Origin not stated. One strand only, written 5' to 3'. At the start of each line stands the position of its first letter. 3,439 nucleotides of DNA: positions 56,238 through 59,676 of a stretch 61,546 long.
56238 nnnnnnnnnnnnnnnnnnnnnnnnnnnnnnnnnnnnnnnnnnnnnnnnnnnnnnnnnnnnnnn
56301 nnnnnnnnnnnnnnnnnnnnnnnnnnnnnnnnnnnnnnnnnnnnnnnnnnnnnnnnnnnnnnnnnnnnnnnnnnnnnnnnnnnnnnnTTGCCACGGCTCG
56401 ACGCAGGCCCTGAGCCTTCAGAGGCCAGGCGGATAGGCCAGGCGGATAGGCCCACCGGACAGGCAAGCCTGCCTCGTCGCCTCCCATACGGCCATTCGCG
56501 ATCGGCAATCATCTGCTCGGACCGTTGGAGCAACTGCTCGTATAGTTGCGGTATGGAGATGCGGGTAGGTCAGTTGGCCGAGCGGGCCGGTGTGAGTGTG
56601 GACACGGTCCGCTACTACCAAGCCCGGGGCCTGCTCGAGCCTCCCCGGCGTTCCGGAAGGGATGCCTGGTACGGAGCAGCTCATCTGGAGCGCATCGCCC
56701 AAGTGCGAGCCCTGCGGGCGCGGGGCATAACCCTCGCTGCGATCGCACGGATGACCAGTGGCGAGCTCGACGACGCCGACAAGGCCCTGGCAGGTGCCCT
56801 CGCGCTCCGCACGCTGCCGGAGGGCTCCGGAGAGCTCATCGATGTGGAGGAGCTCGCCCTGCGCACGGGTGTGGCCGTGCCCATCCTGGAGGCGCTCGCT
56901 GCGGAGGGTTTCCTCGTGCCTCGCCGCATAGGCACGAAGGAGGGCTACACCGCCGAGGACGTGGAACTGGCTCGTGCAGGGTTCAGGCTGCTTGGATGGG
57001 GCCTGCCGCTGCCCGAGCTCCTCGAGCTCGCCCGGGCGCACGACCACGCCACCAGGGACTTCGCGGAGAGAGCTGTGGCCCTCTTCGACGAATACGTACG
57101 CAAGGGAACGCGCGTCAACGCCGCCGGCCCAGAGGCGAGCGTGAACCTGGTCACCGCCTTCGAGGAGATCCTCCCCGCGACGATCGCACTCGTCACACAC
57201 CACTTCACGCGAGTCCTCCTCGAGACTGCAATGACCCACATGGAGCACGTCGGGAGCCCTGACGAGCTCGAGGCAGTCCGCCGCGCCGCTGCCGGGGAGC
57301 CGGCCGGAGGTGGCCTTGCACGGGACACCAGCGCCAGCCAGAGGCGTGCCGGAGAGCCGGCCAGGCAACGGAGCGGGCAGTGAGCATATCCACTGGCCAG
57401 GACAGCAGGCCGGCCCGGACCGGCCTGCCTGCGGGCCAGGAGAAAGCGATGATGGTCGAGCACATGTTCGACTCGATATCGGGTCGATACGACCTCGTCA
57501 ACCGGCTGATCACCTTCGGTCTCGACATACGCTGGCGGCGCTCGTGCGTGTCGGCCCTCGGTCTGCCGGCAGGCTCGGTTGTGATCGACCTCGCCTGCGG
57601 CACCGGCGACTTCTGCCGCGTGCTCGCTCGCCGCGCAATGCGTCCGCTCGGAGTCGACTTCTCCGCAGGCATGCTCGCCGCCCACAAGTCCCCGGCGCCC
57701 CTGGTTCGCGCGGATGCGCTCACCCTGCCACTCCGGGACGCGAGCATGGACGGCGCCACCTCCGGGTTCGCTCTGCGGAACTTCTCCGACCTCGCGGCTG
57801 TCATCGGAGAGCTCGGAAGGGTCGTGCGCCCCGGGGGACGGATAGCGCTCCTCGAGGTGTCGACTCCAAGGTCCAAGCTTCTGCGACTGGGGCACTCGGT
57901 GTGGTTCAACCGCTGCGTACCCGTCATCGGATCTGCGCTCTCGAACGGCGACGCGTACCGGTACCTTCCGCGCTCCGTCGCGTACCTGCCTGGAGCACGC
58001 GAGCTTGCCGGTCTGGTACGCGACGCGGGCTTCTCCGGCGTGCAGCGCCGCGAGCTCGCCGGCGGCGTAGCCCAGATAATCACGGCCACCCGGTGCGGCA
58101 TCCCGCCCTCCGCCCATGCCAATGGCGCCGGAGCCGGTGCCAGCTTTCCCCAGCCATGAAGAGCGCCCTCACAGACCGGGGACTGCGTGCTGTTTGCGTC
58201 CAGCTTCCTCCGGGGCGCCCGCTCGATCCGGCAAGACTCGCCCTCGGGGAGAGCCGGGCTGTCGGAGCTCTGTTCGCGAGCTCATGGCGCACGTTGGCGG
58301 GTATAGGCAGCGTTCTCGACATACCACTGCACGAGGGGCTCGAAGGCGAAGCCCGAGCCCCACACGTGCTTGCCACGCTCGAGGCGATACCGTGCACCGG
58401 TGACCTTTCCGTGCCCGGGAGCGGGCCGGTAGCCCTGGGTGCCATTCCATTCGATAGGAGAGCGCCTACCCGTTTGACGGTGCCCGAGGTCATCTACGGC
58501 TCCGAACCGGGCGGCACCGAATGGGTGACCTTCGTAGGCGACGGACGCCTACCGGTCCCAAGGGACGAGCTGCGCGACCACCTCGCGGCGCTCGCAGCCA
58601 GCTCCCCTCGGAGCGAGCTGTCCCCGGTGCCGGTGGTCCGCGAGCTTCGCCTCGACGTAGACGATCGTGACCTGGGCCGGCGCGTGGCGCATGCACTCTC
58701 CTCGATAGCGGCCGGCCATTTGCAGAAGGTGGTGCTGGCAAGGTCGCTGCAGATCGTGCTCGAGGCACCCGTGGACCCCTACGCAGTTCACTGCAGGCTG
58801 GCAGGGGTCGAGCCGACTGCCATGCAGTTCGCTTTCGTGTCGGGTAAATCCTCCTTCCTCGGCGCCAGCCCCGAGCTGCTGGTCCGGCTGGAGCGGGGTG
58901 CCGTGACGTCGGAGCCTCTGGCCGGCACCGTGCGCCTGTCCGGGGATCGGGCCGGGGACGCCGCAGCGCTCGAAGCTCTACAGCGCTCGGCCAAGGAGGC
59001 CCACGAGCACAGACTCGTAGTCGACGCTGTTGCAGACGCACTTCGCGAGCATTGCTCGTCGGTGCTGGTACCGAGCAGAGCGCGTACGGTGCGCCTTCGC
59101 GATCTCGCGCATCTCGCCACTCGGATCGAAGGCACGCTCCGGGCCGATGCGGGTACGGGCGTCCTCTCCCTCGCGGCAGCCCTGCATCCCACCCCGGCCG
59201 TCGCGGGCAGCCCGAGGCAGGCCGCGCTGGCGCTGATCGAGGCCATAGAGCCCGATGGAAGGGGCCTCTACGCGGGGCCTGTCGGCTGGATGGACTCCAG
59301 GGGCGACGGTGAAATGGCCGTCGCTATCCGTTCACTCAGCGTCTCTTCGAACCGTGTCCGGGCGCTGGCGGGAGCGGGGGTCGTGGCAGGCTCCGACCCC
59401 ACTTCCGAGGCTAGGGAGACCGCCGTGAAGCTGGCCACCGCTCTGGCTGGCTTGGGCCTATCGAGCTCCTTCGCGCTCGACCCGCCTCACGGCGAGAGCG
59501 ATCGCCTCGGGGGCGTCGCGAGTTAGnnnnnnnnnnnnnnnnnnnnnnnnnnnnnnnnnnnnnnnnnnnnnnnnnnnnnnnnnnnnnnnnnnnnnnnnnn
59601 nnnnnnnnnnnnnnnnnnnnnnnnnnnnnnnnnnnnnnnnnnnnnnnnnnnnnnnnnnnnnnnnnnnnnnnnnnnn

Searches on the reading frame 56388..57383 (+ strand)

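Call 37: search_protein_families(library=pfam, proteins=[window:56388-57383:+])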
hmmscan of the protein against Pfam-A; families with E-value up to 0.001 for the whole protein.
window:56388-57383:+ (331 aa): 3 families
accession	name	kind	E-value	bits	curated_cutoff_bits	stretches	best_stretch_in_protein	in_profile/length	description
PF13411.12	MerR_1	-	1.3e-25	89.7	21.6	1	58-124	1-67/69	MerR HTH family regulatory protein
PF00376.29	MerR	-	1.3e-11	44.5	28.2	1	59-90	1-33/38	MerR family regulatory protein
PF02796.21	HTH_7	-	0.00083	19.9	23.8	0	98-122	6-30/45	Helix-turn-helix domain of resolvase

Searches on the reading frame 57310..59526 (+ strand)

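Call 37: search_protein_families(library=pfam, proteins=[window:57310-59526:+])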
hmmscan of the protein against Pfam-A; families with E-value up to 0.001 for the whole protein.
window:57310-59526:+ (738 aa): 1 family
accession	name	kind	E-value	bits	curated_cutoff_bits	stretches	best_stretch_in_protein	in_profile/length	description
PF00425.24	Chorismate_bind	-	1.8e-71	241.2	27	1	457-707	7-257/257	chorismate binding enzyme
